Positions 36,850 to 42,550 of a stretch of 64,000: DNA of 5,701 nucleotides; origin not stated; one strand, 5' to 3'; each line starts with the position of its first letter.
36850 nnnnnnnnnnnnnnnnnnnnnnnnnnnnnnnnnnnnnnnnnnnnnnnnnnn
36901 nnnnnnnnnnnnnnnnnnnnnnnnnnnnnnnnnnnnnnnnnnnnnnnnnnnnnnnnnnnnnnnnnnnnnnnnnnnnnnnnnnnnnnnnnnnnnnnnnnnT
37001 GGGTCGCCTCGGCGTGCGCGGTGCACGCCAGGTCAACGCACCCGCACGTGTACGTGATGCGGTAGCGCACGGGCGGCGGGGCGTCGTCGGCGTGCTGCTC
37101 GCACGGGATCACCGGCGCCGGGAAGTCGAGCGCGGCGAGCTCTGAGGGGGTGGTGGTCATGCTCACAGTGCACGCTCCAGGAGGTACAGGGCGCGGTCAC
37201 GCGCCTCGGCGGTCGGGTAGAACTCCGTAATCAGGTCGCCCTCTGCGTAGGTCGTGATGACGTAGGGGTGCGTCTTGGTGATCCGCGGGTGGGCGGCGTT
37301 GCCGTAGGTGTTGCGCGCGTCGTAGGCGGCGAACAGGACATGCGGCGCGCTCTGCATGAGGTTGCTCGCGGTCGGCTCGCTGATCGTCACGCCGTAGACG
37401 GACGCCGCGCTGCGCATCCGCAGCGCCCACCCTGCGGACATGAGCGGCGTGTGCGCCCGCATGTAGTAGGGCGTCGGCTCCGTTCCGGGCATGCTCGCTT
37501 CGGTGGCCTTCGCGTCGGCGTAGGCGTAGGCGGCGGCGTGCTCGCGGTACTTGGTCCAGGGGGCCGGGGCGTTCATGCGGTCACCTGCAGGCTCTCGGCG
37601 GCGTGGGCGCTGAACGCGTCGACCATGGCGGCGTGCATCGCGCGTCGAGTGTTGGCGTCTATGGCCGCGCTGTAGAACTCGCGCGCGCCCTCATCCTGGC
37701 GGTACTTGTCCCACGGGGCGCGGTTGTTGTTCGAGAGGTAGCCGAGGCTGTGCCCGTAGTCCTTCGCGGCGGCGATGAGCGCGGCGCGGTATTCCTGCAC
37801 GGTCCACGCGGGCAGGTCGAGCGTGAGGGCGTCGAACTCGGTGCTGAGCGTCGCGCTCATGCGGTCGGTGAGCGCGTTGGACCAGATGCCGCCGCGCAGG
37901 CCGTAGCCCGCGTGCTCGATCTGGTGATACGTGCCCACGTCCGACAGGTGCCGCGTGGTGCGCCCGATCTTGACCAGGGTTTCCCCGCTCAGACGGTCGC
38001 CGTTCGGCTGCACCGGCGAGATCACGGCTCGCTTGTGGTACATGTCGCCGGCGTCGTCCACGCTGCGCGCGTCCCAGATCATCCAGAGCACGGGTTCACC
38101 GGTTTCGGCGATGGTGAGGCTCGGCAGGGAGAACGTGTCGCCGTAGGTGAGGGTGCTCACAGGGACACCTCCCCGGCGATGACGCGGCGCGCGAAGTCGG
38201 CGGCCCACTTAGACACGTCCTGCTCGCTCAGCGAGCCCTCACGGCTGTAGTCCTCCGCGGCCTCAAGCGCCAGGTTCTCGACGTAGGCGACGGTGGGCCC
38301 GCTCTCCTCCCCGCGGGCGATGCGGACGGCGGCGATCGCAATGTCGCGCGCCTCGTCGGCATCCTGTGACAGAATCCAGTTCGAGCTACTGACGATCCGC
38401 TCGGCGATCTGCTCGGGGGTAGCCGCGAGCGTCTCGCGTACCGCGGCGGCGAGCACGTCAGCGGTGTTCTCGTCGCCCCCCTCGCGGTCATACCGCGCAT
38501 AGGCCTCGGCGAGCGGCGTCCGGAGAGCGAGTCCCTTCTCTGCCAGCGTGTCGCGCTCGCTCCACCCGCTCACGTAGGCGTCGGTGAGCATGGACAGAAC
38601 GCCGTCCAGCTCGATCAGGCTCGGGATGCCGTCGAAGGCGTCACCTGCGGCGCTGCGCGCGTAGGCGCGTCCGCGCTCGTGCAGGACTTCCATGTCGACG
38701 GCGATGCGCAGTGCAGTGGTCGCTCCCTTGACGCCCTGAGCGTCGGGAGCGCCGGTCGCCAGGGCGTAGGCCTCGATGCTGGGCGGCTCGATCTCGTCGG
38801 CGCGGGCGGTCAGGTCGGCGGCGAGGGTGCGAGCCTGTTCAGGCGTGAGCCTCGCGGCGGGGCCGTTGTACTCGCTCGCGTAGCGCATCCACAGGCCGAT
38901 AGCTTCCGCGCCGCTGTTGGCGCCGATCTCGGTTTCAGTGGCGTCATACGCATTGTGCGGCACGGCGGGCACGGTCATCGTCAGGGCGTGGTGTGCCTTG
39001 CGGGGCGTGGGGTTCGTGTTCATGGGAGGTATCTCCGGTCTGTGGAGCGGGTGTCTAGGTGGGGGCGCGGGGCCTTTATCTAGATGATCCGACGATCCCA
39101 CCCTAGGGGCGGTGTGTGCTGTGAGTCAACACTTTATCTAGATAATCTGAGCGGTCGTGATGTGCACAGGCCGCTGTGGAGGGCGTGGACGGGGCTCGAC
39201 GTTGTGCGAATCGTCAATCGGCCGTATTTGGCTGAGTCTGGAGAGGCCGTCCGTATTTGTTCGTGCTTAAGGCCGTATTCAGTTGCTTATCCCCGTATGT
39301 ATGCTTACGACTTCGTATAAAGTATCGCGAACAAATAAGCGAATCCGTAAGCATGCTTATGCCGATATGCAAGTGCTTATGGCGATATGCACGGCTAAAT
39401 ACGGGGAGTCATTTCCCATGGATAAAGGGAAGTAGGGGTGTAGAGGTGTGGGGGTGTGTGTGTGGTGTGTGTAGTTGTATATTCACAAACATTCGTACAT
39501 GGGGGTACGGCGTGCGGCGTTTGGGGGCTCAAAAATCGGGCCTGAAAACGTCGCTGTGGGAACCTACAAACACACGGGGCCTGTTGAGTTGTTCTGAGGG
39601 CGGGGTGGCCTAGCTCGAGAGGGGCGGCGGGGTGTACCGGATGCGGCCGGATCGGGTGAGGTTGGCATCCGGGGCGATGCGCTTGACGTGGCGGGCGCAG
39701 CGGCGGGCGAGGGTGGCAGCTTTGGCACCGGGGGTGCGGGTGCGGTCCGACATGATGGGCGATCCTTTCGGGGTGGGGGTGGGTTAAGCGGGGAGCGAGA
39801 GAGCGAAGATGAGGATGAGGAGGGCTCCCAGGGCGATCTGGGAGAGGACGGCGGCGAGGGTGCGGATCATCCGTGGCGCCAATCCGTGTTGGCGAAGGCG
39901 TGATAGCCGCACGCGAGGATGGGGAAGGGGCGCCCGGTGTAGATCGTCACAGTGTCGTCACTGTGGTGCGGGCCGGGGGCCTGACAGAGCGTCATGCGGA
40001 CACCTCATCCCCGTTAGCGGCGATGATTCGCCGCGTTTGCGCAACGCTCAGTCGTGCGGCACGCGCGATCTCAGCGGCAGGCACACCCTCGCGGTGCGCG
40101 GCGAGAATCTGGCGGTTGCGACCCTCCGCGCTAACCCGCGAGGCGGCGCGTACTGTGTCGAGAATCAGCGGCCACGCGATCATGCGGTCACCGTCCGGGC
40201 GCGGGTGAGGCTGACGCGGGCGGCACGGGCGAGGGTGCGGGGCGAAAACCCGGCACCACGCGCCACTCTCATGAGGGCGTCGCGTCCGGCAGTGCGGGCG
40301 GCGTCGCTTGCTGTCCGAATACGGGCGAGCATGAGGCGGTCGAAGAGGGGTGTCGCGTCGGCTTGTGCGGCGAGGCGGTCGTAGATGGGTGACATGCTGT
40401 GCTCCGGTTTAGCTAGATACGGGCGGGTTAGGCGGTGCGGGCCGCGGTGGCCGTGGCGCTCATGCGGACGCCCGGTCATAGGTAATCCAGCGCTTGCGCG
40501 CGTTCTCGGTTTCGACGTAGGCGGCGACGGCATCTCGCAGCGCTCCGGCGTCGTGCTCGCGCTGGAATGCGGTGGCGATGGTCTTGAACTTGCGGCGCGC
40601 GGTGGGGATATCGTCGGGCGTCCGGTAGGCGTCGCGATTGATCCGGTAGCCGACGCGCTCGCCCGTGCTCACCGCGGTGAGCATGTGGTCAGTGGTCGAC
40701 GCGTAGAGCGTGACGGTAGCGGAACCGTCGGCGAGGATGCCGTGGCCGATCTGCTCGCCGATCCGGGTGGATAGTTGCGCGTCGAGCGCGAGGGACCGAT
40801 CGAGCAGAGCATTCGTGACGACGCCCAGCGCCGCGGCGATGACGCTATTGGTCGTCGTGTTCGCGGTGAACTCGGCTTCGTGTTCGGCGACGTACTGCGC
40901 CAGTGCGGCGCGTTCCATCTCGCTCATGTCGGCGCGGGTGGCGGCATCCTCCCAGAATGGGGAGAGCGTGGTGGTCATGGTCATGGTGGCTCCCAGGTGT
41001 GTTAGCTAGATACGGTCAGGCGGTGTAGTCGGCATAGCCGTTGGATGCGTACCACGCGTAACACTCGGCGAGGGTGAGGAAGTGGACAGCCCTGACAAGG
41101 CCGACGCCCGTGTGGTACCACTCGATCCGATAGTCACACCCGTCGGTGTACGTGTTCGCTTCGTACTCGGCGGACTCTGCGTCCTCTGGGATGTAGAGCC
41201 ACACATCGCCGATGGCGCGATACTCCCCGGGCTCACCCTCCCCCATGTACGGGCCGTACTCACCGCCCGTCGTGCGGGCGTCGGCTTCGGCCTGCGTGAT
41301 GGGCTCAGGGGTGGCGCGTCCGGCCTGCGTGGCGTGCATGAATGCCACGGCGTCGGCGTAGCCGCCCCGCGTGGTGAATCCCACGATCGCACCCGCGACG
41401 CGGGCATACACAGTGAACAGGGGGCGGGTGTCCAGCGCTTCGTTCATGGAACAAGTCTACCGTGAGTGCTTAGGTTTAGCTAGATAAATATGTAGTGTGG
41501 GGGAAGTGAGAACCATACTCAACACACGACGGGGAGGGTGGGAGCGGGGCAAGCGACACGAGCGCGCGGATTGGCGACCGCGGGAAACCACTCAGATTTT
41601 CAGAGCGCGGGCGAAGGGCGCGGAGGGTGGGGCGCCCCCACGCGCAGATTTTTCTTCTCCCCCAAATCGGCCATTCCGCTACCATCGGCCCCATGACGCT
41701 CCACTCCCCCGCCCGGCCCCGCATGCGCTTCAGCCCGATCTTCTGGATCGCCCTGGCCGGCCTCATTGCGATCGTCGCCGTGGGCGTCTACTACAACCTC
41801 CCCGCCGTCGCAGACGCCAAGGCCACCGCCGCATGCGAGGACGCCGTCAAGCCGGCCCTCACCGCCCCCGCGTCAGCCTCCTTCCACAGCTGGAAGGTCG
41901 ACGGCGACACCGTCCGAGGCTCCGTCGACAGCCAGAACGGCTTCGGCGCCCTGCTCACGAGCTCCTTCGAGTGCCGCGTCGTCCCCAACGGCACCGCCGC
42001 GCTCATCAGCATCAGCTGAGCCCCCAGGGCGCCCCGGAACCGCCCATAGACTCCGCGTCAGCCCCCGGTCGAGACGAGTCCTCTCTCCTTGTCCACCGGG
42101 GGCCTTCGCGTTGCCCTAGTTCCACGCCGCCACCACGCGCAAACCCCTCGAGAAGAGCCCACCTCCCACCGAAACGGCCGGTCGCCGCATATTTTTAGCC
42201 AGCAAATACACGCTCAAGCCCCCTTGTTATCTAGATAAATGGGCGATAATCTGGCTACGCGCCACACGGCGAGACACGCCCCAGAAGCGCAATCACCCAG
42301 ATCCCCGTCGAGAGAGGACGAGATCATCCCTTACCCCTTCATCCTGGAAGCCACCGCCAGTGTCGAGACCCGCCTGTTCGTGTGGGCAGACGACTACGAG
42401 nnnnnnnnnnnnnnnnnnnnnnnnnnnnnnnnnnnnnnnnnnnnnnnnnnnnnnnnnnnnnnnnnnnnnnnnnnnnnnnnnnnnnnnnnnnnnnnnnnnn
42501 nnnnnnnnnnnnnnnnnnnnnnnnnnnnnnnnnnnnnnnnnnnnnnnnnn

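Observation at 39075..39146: Near-consensus early leftward promoter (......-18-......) bracketed by two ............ palindromes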

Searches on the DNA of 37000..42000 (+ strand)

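Call 5: search_dna_similar(query=window:37000-42000:+, collection=phages, mode=near, max_rows=25)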
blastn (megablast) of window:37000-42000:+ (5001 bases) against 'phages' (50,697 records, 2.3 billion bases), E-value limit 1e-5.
No match.

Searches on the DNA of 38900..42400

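Call 33: search_rna_families(source=window, start=38900, end=42400, threshold=evalue, max_evalue=1)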
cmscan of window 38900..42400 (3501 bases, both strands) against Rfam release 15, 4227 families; matches with E-value up to 1: 0.
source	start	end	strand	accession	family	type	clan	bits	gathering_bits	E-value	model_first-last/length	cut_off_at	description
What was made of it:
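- Tried and rejected: (3) Rfam found no RNA family in 38900-42400 (call 33).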

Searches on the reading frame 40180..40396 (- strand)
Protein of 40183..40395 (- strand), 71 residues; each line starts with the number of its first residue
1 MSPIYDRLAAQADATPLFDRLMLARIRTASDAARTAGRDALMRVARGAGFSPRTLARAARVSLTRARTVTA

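Call 12: search_protein_families(library=pfam, proteins=[window:40180-40396:-], max_evalue=0.01)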
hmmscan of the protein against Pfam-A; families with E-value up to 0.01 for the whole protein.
window:40180-40396:- (72 aa): 0 families

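Call 13: search_protein_families(library=phrogs, proteins=[window:40180-40396:-], max_evalue=0.01)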
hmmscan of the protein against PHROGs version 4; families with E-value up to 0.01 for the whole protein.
window:40180-40396:- (72 aa): 0 families

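Call 41: search_protein_families(library=pfam, alignment_id=A3, max_evalue=0.01)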
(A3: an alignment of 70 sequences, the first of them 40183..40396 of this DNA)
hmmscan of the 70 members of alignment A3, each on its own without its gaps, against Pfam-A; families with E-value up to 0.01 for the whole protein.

A. member 1, window:40183-40396:- (71 aa): 0 families

B. families by the number of members that match (of 70 scanned): 12 families
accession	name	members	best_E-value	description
PF06941.18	NT5C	1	8e-29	5' nucleotidase, deoxy (Pyrimidine), cytosolic type C protein (NT5C)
PF14072.11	DndB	1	2.9e-26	DNA-sulfur modification-associated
PF24240.1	DUF7448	1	4.5e-13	Domain of unknown function (DUF7448)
PF00462.30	Glutaredoxin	1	8.5e-08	Glutaredoxin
PF02467.21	Whib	1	9.8e-08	Transcription factor WhiB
PF21983.2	NikA-like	1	5.7e-07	Mobilization protein NikA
PF09105.16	SelB-wing_1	1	0.00025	Elongation factor SelB, winged helix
PF06945.18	DUF1289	1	0.0031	Protein of unknown function (DUF1289)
PF09339.16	HTH_IclR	1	0.0047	IclR helix-turn-helix domain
PF19807.5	DUF6290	1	0.0061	Family of unknown function (DUF6290)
PF13344.12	Hydrolase_6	1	0.0064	Haloacid dehalogenase-like hydrolase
PF13384.12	HTH_23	1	0.0085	Homeodomain-like domain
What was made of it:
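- On Cluster A-type stoperator system: No integrase, CI/Cro-like or ParAB families among 70 non-structural proteins (call 41).
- No recognisable CI/Cro repressor is encoded (call 41), and the binder is unidentified.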

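Call 48: find_homologous_proteins(query=window:40183-40395:-, max_evalue=0.01)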
Query window:40183-40395:- (71 aa): 1 proteins with E <= 0.01 among 22 candidates.
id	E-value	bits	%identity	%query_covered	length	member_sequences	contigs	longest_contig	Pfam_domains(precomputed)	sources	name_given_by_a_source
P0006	1.2e-33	131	100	100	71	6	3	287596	-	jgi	jgi:hypothetical protein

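Call 49: search_protein_families(library=pfam, proteins=[window:40183-40395:-], max_evalue=1)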
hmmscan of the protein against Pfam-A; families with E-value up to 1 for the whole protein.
window:40183-40395:- (71 aa): 0 families

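Call 52: predict_structure(protein=window:40183-40395:-)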
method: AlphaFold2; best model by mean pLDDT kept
length: 71 residues; sequences in the alignment: 1
mean_pLDDT: 85.8   pTM: 0.46
mean pLDDT of the five models: 85.8, 82.4, 80.3, 79.9, 77.8
residues with pLDDT >= 90: 21; 70-90: 46; 50-70: 4; < 50: 0
segments of 3 or more residues with pLDDT < 50: none
pLDDT, mean of each block of 10 residues (from residue 1): 81 79 95 93 85 86 84 60
secondary structure, 60 per line:
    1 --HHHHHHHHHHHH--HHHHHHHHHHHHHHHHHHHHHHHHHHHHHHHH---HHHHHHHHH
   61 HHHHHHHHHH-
elements in order: H3-14 H17-48 H52-70

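Call 56: fold_search(model_id=the predicted structure, library=pdb)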
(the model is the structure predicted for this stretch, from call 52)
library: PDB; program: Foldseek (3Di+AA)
matches with E <= 10: 1; with E <= 0.001: 0
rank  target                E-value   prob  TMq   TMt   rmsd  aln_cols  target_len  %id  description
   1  7ah9_1L               9.9e+00  0.03  0.35  0.28   9.2        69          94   19  Substrate-engaged type 3 secretion system needle complex from Salmonella enterica typhimurium - SpaR state 1 (released 2021-03-17)
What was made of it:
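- Tried and rejected: Its AlphaFold model is three helices with no structural match in the PDB (calls 52, 56).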

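Call 76: search_protein_families(library=phrogs, proteins=[window:40183-40395:-], max_evalue=0.01)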
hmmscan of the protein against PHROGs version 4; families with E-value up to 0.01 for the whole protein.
window:40183-40395:- (71 aa): 0 families

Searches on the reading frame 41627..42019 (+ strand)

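Call 12: search_protein_families(library=pfam, proteins=[window:41627-42019:+], max_evalue=0.01)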
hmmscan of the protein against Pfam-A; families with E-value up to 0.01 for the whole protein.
window:41627-42019:+ (130 aa): 1 family
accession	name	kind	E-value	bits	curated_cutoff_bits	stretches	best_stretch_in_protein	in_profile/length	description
PF12555.13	SteA-like_C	-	0.0072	16.8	26.4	0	30-53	8-31/52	SteA-like C-terminal domain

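Call 13: search_protein_families(library=phrogs, proteins=[window:41627-42019:+], max_evalue=0.01)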
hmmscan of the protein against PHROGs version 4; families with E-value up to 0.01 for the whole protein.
window:41627-42019:+ (130 aa): 2 families
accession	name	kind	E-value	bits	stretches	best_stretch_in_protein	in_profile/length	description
phrog_13160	-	unknown function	1.3e-09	39.1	1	63-122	61-126/139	-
phrog_2320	-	unknown function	1.5e-05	25.9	1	39-108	20-98/171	-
